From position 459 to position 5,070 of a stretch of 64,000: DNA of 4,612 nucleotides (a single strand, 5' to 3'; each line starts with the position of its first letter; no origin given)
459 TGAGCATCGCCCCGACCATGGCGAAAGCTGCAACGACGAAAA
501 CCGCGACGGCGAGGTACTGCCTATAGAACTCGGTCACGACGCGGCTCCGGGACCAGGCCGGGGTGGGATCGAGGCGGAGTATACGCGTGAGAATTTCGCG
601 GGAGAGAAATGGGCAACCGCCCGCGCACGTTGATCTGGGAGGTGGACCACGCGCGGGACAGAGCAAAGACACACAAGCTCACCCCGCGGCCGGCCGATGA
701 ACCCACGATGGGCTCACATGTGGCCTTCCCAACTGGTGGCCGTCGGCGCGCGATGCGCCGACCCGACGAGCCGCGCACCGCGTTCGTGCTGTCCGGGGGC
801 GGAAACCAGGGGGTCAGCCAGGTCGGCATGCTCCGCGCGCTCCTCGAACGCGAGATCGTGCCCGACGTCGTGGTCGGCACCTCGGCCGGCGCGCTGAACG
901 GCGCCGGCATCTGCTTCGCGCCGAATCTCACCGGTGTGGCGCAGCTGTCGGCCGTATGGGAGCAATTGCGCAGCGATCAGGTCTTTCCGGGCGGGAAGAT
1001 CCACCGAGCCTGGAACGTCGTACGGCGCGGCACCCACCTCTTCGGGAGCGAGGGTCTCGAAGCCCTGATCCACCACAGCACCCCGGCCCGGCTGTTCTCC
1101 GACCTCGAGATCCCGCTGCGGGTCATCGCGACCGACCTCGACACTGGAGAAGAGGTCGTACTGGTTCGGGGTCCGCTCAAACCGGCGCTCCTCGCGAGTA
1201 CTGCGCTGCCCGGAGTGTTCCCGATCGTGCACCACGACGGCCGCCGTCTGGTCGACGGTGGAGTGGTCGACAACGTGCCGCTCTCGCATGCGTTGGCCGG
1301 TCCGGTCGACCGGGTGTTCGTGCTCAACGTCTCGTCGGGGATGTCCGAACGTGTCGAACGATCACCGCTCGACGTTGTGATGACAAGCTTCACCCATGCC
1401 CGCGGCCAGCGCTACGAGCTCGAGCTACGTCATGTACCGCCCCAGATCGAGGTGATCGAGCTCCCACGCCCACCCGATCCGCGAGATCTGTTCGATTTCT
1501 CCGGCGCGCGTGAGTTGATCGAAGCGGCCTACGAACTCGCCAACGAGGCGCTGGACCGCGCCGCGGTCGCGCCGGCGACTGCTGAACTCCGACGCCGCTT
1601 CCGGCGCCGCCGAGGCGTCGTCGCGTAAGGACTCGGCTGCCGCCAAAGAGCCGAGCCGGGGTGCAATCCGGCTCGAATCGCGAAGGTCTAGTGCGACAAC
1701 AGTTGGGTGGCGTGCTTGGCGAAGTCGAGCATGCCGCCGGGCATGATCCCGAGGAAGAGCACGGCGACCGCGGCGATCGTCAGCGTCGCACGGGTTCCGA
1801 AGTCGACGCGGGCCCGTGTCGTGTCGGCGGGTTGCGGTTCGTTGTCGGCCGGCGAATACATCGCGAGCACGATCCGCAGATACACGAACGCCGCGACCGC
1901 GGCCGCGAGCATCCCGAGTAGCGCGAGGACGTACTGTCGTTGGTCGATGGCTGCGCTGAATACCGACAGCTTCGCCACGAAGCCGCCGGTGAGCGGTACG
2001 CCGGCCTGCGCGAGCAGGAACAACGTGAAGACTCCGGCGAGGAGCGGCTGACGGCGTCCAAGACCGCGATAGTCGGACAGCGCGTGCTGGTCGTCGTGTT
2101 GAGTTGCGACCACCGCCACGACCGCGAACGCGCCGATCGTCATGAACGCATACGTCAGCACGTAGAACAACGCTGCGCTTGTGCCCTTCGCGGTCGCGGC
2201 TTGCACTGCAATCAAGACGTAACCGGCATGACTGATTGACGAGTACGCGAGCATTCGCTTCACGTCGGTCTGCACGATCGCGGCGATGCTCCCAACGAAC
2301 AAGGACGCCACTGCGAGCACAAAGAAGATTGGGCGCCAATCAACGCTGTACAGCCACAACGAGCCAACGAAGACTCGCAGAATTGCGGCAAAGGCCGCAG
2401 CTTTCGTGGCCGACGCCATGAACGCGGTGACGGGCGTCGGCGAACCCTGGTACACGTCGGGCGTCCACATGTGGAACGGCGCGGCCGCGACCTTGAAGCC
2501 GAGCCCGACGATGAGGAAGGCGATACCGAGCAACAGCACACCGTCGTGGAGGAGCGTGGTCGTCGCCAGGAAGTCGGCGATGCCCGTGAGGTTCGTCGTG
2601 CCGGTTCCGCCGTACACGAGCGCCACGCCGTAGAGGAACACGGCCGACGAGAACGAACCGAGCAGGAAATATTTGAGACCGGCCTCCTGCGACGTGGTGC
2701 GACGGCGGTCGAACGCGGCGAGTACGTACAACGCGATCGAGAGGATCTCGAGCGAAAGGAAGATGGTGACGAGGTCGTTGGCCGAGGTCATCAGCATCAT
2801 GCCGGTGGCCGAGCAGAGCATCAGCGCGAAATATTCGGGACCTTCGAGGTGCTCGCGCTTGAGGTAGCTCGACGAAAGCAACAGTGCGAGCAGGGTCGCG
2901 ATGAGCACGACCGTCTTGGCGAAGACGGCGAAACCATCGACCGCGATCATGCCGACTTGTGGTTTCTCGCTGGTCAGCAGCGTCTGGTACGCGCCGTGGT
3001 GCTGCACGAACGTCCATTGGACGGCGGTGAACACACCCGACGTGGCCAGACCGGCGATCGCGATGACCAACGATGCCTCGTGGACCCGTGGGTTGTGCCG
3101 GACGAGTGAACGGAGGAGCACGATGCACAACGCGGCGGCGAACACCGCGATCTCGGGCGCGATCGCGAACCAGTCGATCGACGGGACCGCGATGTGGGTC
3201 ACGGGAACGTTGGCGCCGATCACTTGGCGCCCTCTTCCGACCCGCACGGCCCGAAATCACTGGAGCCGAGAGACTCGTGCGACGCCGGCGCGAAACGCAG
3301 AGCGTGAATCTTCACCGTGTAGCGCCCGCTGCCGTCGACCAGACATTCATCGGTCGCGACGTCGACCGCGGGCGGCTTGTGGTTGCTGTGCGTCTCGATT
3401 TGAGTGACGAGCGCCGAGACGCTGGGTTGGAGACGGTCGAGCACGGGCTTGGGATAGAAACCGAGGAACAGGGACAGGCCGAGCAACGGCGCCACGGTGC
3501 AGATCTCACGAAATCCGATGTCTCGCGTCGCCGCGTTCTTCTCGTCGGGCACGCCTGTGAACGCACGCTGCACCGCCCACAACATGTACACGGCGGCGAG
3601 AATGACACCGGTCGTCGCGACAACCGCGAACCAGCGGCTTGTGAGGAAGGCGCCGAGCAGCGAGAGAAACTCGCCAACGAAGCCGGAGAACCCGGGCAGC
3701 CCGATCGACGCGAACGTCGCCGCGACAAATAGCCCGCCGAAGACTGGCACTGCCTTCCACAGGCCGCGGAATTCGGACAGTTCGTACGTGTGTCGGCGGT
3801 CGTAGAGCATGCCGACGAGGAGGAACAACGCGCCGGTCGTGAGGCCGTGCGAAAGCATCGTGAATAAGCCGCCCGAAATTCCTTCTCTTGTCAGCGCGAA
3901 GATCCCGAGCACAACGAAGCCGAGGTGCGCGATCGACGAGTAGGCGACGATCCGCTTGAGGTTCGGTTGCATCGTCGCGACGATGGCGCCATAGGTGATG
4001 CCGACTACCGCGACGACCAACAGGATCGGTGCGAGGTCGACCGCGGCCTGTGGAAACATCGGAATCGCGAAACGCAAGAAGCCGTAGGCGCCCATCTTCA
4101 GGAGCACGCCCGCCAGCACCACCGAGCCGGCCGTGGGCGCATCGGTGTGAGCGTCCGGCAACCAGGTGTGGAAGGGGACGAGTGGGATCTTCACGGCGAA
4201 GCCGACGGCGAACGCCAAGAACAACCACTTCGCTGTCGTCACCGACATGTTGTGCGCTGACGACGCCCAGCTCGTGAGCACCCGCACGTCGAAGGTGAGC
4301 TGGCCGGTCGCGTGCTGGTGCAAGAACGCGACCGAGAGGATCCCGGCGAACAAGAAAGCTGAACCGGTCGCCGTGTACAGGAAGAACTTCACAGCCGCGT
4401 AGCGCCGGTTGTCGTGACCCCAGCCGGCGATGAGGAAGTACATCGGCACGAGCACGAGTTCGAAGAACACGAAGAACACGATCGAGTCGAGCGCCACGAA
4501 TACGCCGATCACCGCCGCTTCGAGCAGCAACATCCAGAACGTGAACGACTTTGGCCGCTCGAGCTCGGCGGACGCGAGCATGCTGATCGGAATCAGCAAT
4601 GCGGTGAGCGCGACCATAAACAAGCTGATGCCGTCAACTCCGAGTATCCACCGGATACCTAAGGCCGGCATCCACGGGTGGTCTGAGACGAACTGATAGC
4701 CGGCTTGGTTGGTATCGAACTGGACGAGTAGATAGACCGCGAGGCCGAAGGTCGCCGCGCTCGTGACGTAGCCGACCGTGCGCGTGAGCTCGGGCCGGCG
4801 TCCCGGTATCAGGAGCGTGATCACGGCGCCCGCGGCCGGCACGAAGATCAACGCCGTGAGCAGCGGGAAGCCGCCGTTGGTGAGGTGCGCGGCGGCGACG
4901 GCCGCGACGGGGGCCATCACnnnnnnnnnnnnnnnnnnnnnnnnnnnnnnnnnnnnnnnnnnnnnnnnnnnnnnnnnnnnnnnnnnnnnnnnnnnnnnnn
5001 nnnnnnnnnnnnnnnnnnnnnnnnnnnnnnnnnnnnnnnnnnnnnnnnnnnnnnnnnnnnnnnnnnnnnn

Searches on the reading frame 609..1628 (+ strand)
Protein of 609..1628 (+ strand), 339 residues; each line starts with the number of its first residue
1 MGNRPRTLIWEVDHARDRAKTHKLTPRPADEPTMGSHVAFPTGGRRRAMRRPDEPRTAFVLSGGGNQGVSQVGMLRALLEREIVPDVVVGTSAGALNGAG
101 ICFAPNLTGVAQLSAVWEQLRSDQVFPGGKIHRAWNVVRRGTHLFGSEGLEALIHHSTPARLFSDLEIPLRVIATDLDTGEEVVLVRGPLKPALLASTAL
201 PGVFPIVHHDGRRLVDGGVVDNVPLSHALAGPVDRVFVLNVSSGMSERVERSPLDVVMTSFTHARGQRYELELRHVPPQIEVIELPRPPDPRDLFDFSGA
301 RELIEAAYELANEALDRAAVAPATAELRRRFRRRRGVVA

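Call 50: search_protein_families(library=pfam, proteins=[window:609-1628:+], max_evalue=0.00001)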
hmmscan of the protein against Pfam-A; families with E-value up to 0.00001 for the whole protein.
window:609-1628:+ (339 aa): 1 family
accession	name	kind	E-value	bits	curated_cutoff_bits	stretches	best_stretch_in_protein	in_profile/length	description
PF01734.28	Patatin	-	1.1e-30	107.7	27.7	1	60-228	2-190/191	Patatin-like phospholipase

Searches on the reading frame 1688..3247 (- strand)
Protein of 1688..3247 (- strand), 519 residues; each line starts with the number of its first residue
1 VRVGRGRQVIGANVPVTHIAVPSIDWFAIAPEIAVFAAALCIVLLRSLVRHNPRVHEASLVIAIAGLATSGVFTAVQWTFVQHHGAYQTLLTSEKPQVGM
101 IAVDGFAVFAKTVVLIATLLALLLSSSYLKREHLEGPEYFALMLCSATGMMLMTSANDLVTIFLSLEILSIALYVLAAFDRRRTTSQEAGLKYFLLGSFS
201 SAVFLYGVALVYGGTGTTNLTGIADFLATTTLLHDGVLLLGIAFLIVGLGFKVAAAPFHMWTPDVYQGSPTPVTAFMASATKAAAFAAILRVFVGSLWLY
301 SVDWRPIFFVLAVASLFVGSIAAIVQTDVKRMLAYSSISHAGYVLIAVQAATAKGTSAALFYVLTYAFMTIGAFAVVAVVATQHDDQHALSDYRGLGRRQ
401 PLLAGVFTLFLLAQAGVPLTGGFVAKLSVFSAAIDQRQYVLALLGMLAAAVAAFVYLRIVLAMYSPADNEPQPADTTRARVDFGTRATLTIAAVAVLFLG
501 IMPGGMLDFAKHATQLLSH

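Call 50: search_protein_families(library=pfam, proteins=[window:1688-3247:-], max_evalue=0.00001)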
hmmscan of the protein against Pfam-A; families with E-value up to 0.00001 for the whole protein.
window:1688-3247:- (519 aa): 1 family
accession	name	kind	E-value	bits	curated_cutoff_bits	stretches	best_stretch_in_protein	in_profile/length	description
PF00361.26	Proton_antipo_M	-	3.3e-80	269.9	21.5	1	156-449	1-291/294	NADH:quinone oxidoreductase/Mrp antiporter, TM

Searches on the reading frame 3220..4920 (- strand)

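Call 50: search_protein_families(library=pfam, proteins=[window:3220-4920:-], max_evalue=0.00001)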
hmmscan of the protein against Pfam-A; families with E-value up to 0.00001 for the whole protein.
window:3220-4920:- (566 aa): 1 family
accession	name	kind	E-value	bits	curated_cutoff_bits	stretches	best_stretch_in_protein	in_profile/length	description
PF00361.26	Proton_antipo_M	-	1.3e-70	238.4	21.5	1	144-439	2-291/294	NADH:quinone oxidoreductase/Mrp antiporter, TM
